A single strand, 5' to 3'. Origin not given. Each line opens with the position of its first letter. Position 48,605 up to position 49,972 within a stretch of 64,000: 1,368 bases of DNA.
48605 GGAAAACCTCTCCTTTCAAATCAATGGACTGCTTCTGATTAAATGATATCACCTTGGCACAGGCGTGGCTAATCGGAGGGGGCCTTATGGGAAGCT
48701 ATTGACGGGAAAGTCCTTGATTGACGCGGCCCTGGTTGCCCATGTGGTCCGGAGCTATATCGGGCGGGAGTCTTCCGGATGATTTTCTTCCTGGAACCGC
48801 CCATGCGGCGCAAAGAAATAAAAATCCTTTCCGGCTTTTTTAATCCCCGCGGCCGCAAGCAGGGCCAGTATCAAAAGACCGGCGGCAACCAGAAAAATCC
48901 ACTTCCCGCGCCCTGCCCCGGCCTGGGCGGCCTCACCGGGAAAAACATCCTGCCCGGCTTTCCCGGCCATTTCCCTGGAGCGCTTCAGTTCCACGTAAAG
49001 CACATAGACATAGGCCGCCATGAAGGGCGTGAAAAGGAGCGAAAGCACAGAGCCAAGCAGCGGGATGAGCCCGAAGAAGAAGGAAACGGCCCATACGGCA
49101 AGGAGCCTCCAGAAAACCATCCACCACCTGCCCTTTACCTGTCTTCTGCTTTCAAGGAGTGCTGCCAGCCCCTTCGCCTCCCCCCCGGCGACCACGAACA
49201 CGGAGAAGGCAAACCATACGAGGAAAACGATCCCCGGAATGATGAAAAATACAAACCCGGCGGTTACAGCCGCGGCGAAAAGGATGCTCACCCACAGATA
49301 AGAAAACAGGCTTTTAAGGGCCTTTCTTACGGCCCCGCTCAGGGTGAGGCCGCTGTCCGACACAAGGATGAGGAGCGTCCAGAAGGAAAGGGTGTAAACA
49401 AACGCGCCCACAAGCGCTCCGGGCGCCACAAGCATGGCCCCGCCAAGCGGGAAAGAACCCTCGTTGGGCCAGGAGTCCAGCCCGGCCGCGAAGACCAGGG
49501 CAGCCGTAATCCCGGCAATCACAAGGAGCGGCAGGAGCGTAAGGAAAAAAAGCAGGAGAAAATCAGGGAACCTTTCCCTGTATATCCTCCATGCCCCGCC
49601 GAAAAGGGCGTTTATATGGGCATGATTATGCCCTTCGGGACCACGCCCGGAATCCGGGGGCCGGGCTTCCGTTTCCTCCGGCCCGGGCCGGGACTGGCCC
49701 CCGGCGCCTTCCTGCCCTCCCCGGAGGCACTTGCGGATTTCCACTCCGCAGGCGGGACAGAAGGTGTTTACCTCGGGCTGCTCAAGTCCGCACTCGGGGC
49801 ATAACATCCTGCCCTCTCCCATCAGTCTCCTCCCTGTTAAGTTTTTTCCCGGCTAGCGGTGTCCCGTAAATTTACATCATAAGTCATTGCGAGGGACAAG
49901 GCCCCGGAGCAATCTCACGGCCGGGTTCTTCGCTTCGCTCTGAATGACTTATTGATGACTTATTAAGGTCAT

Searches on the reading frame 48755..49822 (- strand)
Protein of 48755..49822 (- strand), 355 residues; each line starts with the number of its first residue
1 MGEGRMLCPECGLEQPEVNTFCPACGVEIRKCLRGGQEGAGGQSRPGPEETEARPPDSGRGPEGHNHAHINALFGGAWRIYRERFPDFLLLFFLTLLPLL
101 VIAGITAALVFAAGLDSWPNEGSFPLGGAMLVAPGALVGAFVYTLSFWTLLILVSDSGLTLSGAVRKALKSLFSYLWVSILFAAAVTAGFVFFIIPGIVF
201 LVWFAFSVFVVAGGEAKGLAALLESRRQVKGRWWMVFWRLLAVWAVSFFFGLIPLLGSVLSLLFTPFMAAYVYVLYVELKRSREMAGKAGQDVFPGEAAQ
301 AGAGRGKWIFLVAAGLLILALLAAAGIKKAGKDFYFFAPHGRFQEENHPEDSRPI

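Call 90: search_protein_families(library=pfam, max_evalue=0.001, proteins=[window:48755-49822:-])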
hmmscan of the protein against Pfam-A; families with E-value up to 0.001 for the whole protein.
window:48755-49822:- (355 aa): 1 family
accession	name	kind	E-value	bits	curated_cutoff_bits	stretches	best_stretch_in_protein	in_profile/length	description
PF13240.11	Zn_Ribbon_1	-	0.00016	21.8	25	1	8-26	2-20/23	zinc-ribbon domain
